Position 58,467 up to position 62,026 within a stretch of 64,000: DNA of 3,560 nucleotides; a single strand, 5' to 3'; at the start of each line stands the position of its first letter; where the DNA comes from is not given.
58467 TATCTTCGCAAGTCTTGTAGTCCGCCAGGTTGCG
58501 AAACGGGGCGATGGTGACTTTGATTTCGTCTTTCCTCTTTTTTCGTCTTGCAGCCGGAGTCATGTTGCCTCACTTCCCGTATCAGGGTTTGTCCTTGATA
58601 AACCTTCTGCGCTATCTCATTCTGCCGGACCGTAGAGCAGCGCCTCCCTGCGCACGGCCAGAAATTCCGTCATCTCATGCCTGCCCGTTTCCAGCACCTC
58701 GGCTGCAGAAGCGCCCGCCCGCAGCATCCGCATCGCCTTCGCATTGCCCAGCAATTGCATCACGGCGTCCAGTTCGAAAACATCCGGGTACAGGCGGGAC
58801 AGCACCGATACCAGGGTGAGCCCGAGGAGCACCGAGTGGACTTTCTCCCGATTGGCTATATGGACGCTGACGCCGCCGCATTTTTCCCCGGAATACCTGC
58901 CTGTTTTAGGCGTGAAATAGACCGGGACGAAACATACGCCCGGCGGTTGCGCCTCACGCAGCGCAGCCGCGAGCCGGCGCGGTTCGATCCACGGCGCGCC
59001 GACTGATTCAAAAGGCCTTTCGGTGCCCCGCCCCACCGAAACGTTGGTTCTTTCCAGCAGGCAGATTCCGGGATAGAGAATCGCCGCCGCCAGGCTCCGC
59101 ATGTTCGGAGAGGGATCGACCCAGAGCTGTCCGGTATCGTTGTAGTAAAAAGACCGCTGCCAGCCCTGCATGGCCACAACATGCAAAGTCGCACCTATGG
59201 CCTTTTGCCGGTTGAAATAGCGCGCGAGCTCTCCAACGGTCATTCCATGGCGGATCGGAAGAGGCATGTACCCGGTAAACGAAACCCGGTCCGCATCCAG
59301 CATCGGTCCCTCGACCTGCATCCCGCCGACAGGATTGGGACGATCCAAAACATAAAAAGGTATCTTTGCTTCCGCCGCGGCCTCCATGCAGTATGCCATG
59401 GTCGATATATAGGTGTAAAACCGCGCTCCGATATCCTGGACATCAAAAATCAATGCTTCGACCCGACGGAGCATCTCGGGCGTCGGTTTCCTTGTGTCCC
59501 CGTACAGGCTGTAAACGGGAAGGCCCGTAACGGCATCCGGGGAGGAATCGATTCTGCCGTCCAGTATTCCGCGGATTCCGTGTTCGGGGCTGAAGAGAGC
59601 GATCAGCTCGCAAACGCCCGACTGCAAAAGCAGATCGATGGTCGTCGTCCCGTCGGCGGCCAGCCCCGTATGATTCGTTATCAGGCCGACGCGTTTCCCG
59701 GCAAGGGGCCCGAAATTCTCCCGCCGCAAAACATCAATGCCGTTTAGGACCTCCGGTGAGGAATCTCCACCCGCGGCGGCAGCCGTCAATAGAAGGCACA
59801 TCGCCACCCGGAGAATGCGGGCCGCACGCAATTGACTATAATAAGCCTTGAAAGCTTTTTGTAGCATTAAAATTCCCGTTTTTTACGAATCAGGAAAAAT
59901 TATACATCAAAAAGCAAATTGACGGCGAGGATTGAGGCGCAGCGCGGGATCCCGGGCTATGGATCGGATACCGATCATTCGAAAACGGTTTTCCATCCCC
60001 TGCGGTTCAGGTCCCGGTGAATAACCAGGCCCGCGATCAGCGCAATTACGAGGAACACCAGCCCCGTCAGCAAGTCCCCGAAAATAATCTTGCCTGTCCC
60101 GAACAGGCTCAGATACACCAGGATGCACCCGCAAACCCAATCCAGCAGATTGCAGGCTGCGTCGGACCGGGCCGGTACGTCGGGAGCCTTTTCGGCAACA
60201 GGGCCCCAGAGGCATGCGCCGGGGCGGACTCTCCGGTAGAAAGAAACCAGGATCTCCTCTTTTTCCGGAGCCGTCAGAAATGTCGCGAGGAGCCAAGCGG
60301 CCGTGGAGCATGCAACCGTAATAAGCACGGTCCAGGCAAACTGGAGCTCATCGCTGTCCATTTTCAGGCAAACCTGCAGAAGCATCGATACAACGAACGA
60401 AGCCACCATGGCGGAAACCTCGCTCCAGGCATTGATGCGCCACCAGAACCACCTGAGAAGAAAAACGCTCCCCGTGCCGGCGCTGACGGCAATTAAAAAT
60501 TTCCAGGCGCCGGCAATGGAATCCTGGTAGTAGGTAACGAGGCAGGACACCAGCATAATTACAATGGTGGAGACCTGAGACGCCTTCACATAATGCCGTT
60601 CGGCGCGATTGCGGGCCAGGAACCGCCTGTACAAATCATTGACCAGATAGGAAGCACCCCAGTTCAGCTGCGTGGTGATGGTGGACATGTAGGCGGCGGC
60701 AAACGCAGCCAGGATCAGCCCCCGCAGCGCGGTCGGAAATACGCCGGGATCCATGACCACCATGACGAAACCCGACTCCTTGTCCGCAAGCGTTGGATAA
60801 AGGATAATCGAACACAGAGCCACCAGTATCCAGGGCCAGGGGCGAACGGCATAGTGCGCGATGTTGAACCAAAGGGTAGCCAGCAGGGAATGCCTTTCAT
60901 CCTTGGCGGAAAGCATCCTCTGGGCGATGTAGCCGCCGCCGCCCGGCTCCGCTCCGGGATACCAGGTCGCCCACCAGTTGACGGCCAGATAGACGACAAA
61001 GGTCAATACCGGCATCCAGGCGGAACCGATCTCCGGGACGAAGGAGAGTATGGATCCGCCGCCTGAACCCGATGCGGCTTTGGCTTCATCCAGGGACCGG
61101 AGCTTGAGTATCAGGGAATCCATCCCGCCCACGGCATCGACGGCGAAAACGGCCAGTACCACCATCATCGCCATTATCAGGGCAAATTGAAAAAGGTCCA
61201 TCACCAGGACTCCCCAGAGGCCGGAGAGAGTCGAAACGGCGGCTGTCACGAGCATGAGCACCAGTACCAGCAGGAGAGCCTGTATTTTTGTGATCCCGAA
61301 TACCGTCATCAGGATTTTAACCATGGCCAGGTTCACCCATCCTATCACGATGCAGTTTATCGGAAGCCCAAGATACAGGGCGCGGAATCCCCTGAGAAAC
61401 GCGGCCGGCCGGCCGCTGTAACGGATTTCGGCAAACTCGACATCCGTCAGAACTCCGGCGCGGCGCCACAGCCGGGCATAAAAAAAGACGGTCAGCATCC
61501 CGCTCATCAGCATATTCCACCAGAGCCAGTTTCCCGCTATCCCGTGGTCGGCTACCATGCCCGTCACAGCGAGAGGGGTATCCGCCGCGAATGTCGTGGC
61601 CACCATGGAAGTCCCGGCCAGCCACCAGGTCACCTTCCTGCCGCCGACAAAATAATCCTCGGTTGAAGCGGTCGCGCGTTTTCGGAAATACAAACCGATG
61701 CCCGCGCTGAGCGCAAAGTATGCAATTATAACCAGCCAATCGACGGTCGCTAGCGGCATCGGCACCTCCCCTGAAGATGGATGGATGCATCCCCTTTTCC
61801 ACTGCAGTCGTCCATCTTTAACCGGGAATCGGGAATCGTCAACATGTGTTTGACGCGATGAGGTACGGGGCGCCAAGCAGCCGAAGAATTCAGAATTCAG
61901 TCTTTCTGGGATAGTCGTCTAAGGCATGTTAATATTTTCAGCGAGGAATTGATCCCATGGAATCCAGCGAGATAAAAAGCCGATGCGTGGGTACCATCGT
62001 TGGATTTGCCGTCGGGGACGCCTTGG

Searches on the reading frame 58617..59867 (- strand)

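Call 71: search_protein_families(library=pfam, proteins=[window:58617-59867:-], max_evalue=0.00001)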
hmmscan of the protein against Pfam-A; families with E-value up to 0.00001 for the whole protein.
window:58617-59867:- (416 aa): 2 families
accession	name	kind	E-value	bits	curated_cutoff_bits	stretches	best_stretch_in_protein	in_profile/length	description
PF07075.17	NamZ_N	-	7.8e-83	277.3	26.9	1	60-259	1-202/203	Exo-beta-N-acetylmuramidase NamZ, N-terminal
PF20732.2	NamZ_C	-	1.1e-44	153.2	25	1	263-412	1-152/152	Exo-beta-N-acetylmuramidase NamZ, C-terminal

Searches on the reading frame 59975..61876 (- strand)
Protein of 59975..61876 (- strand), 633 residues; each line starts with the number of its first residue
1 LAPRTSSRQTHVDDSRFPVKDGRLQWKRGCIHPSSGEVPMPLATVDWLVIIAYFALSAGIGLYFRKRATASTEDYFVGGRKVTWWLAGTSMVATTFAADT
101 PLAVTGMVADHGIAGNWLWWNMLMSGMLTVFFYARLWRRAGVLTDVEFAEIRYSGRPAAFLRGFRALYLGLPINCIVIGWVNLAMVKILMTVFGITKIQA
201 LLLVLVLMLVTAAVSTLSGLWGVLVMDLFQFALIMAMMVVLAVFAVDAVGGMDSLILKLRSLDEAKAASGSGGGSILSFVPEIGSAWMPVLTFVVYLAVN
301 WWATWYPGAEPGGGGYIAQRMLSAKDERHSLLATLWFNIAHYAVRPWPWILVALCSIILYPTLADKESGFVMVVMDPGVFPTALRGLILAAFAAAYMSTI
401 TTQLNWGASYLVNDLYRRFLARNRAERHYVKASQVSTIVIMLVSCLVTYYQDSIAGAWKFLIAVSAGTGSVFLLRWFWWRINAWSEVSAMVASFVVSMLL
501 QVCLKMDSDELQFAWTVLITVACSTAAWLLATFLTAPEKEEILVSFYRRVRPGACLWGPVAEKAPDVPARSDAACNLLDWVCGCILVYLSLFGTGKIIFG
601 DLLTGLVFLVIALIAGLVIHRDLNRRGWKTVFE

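Call 71: search_protein_families(library=pfam, proteins=[window:59975-61876:-], max_evalue=0.00001)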
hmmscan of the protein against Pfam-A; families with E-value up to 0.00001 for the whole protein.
window:59975-61876:- (633 aa): 1 family
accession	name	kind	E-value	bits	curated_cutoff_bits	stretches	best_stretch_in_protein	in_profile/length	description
PF00474.23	SSF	-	9.9e-32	110.7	22.8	1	75-485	1-398/406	Sodium:solute symporter family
